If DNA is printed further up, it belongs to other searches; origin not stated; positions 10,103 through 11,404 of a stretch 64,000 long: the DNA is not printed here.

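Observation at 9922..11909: Copper island: csoR-copA with a G/C palindromic candidate operator and a divergent operon of unusual copper proteins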

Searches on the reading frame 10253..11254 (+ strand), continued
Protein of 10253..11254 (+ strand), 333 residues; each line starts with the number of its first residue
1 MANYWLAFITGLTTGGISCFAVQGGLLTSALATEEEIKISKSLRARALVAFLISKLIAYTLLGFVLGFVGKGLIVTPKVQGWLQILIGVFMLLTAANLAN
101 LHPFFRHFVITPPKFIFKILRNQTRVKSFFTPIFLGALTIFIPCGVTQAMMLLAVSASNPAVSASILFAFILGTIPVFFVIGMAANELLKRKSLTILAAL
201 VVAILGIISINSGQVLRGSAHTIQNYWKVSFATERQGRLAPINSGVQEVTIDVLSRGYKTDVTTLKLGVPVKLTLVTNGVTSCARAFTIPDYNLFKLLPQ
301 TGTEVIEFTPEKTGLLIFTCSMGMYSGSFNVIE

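Call 30: fold_search(model_id=the predicted structure, library=pdb)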
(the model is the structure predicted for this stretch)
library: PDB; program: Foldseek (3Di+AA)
matches with E <= 10: 518; with E <= 0.001: 3
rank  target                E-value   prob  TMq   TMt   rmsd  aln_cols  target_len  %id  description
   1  4f2f                  5.0e-07  1.00  0.26  0.84   1.2       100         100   25  Crystal structure of the metal binding domain (MBD) of the Streptococcus pneumoniae D39 Cu(I) exporting P-type ATPase Co (released 2013-01-30)
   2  4f2e                  1.3e-06  1.00  0.27  0.88   1.8       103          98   29  Crystal structure of the Streptococcus pneumoniae D39 copper chaperone CupA with Cu(I) (released 2013-01-30)
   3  6ptt_A                7.6e-04  1.00  0.24  0.64   2.5       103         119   13  Soluble model of Arabidopsis thaliana CuA (Tt3LAt) (released 2019-11-20)
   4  6wcn                  1.1e-03  1.00  0.18  0.14   8.5       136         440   12  Crystal structure of Laccase from Thermus thermophilus HB27 with an open conformation of beta-hairpin (Average deposited (released 2021-03-31)
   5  6pty_A                1.5e-03  1.00  0.25  0.65   2.2       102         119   12  Soluble model of human CuA (Tt3Lh) (released 2019-11-20)
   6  5u7n_G                1.5e-03  1.00  0.24  0.68   2.7        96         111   14  CRYSTAL STRUCTURE OF A CHIMERIC CUA DOMAIN (SUBUNIT II) OF CYTOCHROME BA3 FROM THERMUS THERMOPHILUS WITH THE AMICYANIN (released 2017-11-22)
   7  5ndc_B                1.7e-03  1.00  0.23  0.44  15.6       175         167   12  Structure of ba3-type cytochrome c oxidase from Thermus thermophilus by serial femtosecond crystallography (released 2017-08-23)
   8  5i5i_A                1.9e-03  1.00  0.25  0.16  11.3       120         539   14  Shewanella denitrificans nitrous oxide reductase, app form (released 2016-03-02)
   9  2qpe_B                1.9e-03  1.00  0.23  0.43  15.6       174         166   12  An unexpected outcome of surface-engineering an integral membrane protein: Improved crystallization of cytochrome ba3  (released 2007-12-11)
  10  5u7n_F                2.0e-03  1.00  0.25  0.73   1.9        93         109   14  CRYSTAL STRUCTURE OF A CHIMERIC CUA DOMAIN (SUBUNIT II) OF CYTOCHROME BA3 FROM THERMUS THERMOPHILUS WITH THE AMICYANIN (released 2017-11-22)
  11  4hcg_A                2.1e-03  1.00  0.22  0.72   3.2       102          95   16  Uncharacterized Cupredoxin-like Domain Protein Cupredoxin_1 with Zinc bound from Bacillus anthracis (released 2012-10-17)
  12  9cpm                  2.1e-03  1.00  0.19  0.15   6.8       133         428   14  Thermus thermophilus HB27 laccase (Tth-Lac) mutant with partial deletion of beta-hairpin sequence (released 2025-02-05)
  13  4hci_B                2.2e-03  1.00  0.23  0.76   3.4        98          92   17  Uncharacterized Cupredoxin-like Domain Protein Cupredoxin_1 from Bacillus anthracis (released 2012-10-17)
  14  2yev_B                2.2e-03  1.00  0.23  0.24  12.8       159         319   17  Structure of caa3-type cytochrome oxidase (released 2012-05-23)
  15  5u7n_B                2.3e-03  1.00  0.24  0.65   2.7        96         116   14  CRYSTAL STRUCTURE OF A CHIMERIC CUA DOMAIN (SUBUNIT II) OF CYTOCHROME BA3 FROM THERMUS THERMOPHILUS WITH THE AMICYANIN (released 2017-11-22)
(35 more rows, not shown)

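Call 52: search_protein_families(library=pfam, proteins=[L003:6193-6567:+, L003:6564-7097:+, L003:3705-4175:-, L003:4172-4693:-, L003:2809-3708:-, L003:2504-2821:-, L003:2137-2535:-], max_evalue=0.01)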
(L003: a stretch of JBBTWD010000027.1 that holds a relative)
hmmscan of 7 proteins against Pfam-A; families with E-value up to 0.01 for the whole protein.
L003:6193-6567:+ (124 aa): 0 families

L003:6564-7097:+ (177 aa): 0 families

L003:3705-4175:- (156 aa): 0 families

L003:4172-4693:- (173 aa): 2 families
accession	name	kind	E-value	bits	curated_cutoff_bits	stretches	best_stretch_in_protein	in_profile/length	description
PF07610.17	DUF1573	-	2.6e-09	37.4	26.1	1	56-99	7-49/98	Protein of unknown function (DUF1573)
PF22544.2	HYDIN_VesB_CFA65-like_Ig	-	8.2e-05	23.2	25.5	0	54-100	7-54/100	HYDIN/CFA65/VesB-like, Ig-like domain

L003:2809-3708:- (299 aa): 0 families

L003:2504-2821:- (105 aa): 2 families
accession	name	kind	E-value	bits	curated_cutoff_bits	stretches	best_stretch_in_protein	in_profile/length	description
PF18926.5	DUF5676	-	2.7e-16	60.6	27.6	1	23-102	1-81/82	2TM family of unknown function (DUF5676)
PF02790.20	COX2_TM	-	0.0085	16.7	22.8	0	15-74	17-74/88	Cytochrome C oxidase subunit II, transmembrane domain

L003:2137-2535:- (132 aa): 1 family
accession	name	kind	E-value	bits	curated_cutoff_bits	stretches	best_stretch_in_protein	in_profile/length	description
PF13473.12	Cupredoxin_1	-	7.4e-23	81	27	1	27-131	4-104/104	Cupredoxin-like domain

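Call 63: search_protein_families(library=pfam, proteins=[L040:2420-4141:-, L040:4304-4837:+, L040:4995-6065:+, L040:6046-6288:+, L040:6314-8788:-], max_evalue=0.001)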
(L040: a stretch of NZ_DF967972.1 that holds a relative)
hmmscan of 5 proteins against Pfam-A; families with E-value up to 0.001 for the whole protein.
L040:2420-4141:- (573 aa): 26 families (the best 25 are shown)
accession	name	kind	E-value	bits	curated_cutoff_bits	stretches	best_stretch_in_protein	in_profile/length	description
PF00005.33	ABC_tran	-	2.6e-51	174.2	25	2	44-213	1-137/137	ABC transporter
PF13304.12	AAA_21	-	1.5e-20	75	27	2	180-244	233-303/304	AAA domain, putative AbiEii toxin, Type IV TA system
PF02463.25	SMC_N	-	1.5e-11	44.6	40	0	183-247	135-205/220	RecF/RecN/SMC N terminal domain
PF12848.13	ABC_tran_Xtn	-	1.2e-10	41.7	25.9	1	258-365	5-84/85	ABC transporter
PF13671.12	AAA_33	-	9.6e-09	36.1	27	1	406-501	3-88/143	AAA domain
PF13555.12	AAA_29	-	2.6e-07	30.7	27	0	399-419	19-39/61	P-loop containing region of AAA domain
PF13401.12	AAA_22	-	3.2e-07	31.1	27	0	59-136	10-81/130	AAA domain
PF13175.12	AAA_15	-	5.2e-07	30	32.1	0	398-422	18-43/374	AAA ATPase domain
PF13191.12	AAA_16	-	6.5e-07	30.4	32.6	0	55-165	25-131/167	AAA ATPase domain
PF00004.35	AAA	-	8.5e-07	29.9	21.2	0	59-80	3-24/131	ATPase family associated with various cellular activities (AAA)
PF05729.18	NACHT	-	2e-06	28.2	26.7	0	404-423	2-21/167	NACHT domain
PF13521.12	AAA_28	-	2.8e-06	28.1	27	0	59-77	4-22/164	AAA domain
PF24389.1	ORC-CDC6-like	-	4.1e-06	26.2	27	0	405-423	35-53/571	ORC-CDC6-like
PF13476.12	AAA_23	-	1e-05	26.7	27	0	397-423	13-40/201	AAA domain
PF13604.12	AAA_30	-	1e-05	25.8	27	0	406-433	22-49/191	AAA domain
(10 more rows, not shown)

L040:4304-4837:+ (177 aa): 1 family
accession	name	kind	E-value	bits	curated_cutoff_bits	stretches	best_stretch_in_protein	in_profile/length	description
PF00072.30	Response_reg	-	8.8e-12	45.6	30.2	1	30-151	1-111/111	Response regulator receiver domain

L040:4995-6065:+ (356 aa): 2 families
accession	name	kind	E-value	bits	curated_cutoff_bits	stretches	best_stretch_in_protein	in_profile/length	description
PF13386.12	DsbD_2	-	6.7e-30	104.9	24.9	1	6-234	1-198/199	Cytochrome C biogenesis protein transmembrane region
PF13473.12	Cupredoxin_1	-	1.8e-14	54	27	1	268-354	18-103/104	Cupredoxin-like domain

L040:6046-6288:+ (80 aa): 1 family
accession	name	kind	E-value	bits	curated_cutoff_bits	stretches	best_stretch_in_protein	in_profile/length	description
PF00403.32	HMA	-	9.2e-08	32.8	24.8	1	16-75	2-61/62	Heavy-metal-associated domain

L040:6314-8788:- (824 aa): 4 families
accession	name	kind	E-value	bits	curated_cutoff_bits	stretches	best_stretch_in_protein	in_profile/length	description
PF01915.27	Glyco_hydro_3_C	-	3.1e-60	204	31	1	322-707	2-200/200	Glycosyl hydrolase family 3 C-terminal domain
PF00933.27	Glyco_hydro_3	-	1.3e-41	143.5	27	1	66-290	74-316/316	Glycosyl hydrolase family 3 N terminal domain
PF14310.12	Fn3-like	-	8.6e-29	99.9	25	1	742-812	1-71/71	Fibronectin type III-like domain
PF07691.17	PA14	-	1.8e-17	63.9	24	1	410-541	2-134/147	PA14 domain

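Call 68: list_cluster_members(proteins=[P0091, window:10253-11251:+, P0121])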
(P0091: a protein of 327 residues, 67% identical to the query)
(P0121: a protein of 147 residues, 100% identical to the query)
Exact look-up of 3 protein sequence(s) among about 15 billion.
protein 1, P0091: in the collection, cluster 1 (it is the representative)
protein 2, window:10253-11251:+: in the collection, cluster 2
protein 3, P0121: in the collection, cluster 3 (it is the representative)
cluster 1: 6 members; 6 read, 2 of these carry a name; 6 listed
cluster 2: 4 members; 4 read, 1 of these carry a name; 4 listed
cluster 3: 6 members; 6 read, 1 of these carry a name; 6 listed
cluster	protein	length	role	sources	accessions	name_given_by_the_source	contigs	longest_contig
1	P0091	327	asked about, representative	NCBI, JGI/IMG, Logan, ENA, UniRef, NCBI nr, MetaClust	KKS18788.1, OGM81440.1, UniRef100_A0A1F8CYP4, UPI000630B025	MAG: putative membrane protein [Candidatus Woesebacteria bacterium GW2011_GWA1_41_7] | Urease accessory protein UreH-like transmembrane domain-containing protein n=2 ... | status=active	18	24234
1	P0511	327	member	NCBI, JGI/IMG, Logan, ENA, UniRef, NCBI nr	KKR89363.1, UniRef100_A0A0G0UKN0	MAG: putative membrane protein [Candidatus Woesebacteria bacterium GW2011_GWD1_41_12] | Putative membrane protein n=1 Tax=Candidatus Woesebacteria bacterium GW2011_GWD1_41_12 ...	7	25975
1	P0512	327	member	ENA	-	-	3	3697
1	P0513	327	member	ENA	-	-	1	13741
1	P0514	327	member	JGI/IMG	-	-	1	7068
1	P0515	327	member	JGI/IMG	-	-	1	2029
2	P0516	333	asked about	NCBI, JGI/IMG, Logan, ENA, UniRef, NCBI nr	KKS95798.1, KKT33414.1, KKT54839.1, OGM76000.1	MAG: putative membrane protein [Microgenomates group bacterium GW2011_GWC1_43_13] | Urease accessory protein UreH-like transmembrane domain-containing protein n=3 ...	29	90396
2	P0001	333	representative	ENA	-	-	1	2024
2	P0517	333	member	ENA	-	-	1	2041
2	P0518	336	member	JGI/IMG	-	-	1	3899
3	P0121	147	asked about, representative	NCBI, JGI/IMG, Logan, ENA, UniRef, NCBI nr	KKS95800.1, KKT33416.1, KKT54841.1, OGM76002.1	MAG: hypothetical protein UV71_C0003G0034 [Microgenomates group bacterium ... | Uncharacterized protein n=3 Tax=Candidatus Woeseibacteriota TaxID=1752722 ...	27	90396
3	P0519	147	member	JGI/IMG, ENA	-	-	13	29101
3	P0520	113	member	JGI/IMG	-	-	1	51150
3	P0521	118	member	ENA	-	-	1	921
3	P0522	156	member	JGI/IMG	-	-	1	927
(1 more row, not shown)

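Call 71: search_protein_families(library=pfam, proteins=[L007:4553-4885:-, L007:4839-5000:-, L007:6302-6700:+], max_evalue=0.1)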
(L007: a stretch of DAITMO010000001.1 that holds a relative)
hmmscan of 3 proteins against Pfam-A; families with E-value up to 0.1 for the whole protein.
L007:4553-4885:- (110 aa): 9 families
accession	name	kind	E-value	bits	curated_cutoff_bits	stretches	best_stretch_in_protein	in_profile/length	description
PF02001.22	DUF134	-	1.1e-18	68.1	27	1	21-108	4-89/98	Protein of unknown function DUF134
PF08281.18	Sigma70_r4_2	-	9.4e-06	25.6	25.7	1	56-96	13-53/54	Sigma-70, region 4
PF04545.22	Sigma70_r4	-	0.0094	15.9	24.1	1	64-97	15-48/50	Sigma-70, region 4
PF04967.18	HTH_10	-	0.016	15.4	23.1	1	72-98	26-52/53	HTH DNA binding domain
PF07638.17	Sigma70_ECF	-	0.022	15.1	21.1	1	62-100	144-182/185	ECF sigma factor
PF13744.12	HTH_37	-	0.066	13.5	27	1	68-90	30-52/80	Helix-turn-helix domain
PF13518.12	HTH_28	-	0.067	13.7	25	0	62-92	6-35/52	Helix-turn-helix domain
PF13384.12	HTH_23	-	0.067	13.5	24.6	0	69-92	17-40/50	Homeodomain-like domain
PF12802.13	MarR_2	-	0.082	13.5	27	0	62-92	14-43/61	MarR family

L007:4839-5000:- (53 aa): 0 families

L007:6302-6700:+ (132 aa): 3 families
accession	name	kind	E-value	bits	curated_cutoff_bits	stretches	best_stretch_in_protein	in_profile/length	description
PF00085.26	Thioredoxin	-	0.0059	17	23.5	1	47-89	22-66/103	Thioredoxin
PF10717.14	ODV-E18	-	0.029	14.7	28.1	1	11-40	27-58/87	Occlusion-derived virus envelope protein ODV-E18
PF12698.13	ABC2_membrane_3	-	0.1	12.1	31.6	0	9-40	3-34/347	ABC-2 family transporter protein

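Call 72: search_dna_similar(query=window:10253-11251:+, collection=plasmids, mode=protein, max_rows=15)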
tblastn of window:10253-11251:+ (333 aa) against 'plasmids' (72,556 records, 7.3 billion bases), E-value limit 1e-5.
Records with a match: 63; places in all: 80; records where one place covers at least 80% of the query: 10.
Best place of each record, by identity: <60% 63.
By first word of the organism name: Hymenobacter 18; Nostoc 7; Candidatus 4; Streptomyces 4; Tolypothrix 3; Leptolyngbya 3; Deinococcus 2; Mycolicibacterium 2; Stenotrophomonas 2; Chroococcidiopsis 2; and 15 more.
By predicted mobility (MOB-suite, as given by PLSDB): non-mobilizable 37; conjugative 17; mobilizable 9.
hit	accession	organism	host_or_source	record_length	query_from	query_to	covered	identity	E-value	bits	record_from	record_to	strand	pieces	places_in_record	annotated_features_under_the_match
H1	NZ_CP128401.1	Candidatus Chlorohelix allophototropha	Single colony of Candidatus Chlorohelix ...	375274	6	332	98%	40.8%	2e-50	187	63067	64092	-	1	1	sulfite exporter TauE/SafE family protein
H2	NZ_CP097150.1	Deinococcus sp. QL22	-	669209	8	325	95%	41.9%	1e-57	207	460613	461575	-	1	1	sulfite exporter TauE/SafE family protein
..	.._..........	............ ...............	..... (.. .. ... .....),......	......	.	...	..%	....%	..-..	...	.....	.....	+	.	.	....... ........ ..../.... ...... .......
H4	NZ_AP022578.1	Mycolicibacterium aubagnense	-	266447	3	331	99%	31.7%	8e-27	118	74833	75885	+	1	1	sulfite exporter TauE/SafE family protein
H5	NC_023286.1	Streptomyces sp. F12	-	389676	10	333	97%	32.0%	2e-24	111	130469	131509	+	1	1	sulfite exporter TauE/SafE family protein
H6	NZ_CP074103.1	Streptomyces mirabilis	fresh creek bank soil, topsoil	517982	10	333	97%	31.5%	5e-24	110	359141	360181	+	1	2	sulfite exporter TauE/SafE family protein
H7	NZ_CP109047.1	Streptomyces sp. NBC_00637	-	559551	10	329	96%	31.7%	8e-19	95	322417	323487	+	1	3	sulfite exporter TauE/SafE family protein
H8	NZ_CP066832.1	Streptomyces liliifuscus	whole organism,soil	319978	10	333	97%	31.2%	1e-22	106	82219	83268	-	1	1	sulfite exporter TauE/SafE family protein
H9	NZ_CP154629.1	Acetoanaerobium noterae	cell culture,Sludge of a digestion ...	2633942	4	333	99%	30.1%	3e-22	105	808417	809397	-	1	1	none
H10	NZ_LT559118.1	Nonomuraea gerenzanensis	-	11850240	11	327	95%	27.5%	1e-7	61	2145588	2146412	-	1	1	none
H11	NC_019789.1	Deinococcus peraridilitoris DSM 19664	-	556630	33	190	47%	42.4%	1e-16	112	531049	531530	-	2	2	sulfite exporter TauE/SafE family protein (x2)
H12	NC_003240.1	Nostoc sp. PCC 7120 = FACHB-418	-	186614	219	331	34%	35.4%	8e-10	67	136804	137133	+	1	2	cupredoxin domain-containing protein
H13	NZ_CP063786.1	Tolypothrix sp. PCC 7712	Soil sample,soil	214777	221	331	33%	35.1%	4e-9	66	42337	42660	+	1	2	cupredoxin domain-containing protein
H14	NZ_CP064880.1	Tolypothrix sp. PCC 7601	Fresh water sample,Fresh water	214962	221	331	33%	35.1%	4e-9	66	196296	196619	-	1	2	cupredoxin domain-containing protein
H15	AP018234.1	Microchaete diplosiphon NIES-3275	-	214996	221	331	33%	35.1%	4e-9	66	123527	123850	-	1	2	hypothetical protein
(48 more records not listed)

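Call 73: get_annotated_region(hit=H3, flank=6000)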
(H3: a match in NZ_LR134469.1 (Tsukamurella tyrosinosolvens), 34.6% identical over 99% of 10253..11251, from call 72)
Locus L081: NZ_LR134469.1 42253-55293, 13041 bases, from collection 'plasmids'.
description: Tsukamurella tyrosinosolvens strain NCTC13231 plasmid 27, complete sequence
organism: Tsukamurella tyrosinosolvens (NCBI taxid 57704)
taxonomy: Bacteria; Actinomycetota; Actinomycetes; Mycobacteriales; Tsukamurellaceae; Tsukamurella; Tsukamurella tyrosinosolvens
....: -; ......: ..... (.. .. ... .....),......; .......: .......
typing (MOB-suite, as given by PLSDB): non-mobilizable
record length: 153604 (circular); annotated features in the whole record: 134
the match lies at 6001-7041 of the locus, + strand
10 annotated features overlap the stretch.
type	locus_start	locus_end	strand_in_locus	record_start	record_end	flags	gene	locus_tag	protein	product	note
CDS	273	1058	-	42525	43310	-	-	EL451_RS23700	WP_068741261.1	cytochrome c biogenesis CcdA family protein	-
CDS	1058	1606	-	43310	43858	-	-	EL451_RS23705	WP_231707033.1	TlpA disulfide reductase family protein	-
CDS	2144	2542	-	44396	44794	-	-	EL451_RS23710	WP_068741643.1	heavy metal-responsive transcriptional regulator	-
CDS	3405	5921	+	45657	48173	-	-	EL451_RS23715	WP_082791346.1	heavy metal translocating P-type ATPase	GO:0006812 - monoatomic cation transport [Evidence IEA]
CDS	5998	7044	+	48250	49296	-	-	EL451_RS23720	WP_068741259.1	sulfite exporter TauE/SafE family protein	-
CDS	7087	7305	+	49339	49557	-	-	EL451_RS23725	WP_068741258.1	heavy-metal-associated domain-containing protein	-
CDS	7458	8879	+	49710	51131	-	merA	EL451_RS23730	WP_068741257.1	mercury(II) reductase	-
CDS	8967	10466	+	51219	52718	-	-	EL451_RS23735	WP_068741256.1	multicopper oxidase family protein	-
CDS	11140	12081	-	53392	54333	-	-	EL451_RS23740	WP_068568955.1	helix-turn-helix domain-containing protein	GO:0006355 - regulation of DNA-templated transcription [Evidence IEA]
CDS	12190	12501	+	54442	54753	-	-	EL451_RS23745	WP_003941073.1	antibiotic biosynthesis monooxygenase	-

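Call 74: get_annotated_region(hit=H2, flank=6000)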
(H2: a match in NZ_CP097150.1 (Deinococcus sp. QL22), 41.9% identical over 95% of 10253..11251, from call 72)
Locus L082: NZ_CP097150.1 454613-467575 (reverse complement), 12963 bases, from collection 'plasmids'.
description: Deinococcus sp. QL22 plasmid unnamed5, complete sequence
organism: Deinococcus sp. QL22 (NCBI taxid 2939437)
taxonomy: Bacteria; Deinococcota; Deinococci; Deinococcales; Deinococcaceae; Deinococcus; Deinococcus sp. QL22
host: -; source: -; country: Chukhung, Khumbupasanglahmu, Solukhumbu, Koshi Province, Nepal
typing (MOB-suite, as given by PLSDB): non-mobilizable
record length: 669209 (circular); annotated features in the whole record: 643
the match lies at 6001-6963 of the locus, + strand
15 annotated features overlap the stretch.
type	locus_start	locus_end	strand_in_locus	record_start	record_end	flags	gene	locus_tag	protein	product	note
CDS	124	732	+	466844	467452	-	-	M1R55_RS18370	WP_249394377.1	DoxX family protein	-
CDS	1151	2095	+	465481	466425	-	-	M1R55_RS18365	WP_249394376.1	aldo/keto reductase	-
CDS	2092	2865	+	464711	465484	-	-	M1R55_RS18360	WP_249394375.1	SDR family oxidoreductase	-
CDS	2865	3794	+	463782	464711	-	-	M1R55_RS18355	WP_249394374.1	NAD(P)-dependent oxidoreductase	-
CDS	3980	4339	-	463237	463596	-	-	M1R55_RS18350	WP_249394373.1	hypothetical protein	-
CDS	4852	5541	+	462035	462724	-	-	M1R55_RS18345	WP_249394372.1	DUF4396 domain-containing protein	-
CDS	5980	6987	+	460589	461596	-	-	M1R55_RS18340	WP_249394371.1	sulfite exporter TauE/SafE family protein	-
CDS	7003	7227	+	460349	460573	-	-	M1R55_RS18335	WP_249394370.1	heavy-metal-associated domain-containing protein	-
CDS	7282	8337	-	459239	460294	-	-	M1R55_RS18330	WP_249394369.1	HAMP domain-containing sensor histidine kinase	GO:0007165 - signal transduction [Evidence IEA]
CDS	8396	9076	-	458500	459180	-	-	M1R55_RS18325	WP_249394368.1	response regulator transcription factor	GO:0000160 - phosphorelay signal transduction system [Evidence IEA]; GO:0006355 - regulation of DNA-templated ...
CDS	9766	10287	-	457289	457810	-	merB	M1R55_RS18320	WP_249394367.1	organomercurial lyase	GO:0046413 - organomercury catabolic process [Evidence IEA]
CDS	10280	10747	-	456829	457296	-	-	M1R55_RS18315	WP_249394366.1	(2Fe-2S)-binding protein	-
CDS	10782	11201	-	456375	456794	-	-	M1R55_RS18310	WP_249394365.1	MerR family transcriptional regulator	-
CDS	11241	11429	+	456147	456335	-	-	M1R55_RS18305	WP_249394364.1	hypothetical protein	-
CDS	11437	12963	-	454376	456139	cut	-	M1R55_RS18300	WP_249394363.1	WD40 repeat domain-containing protein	-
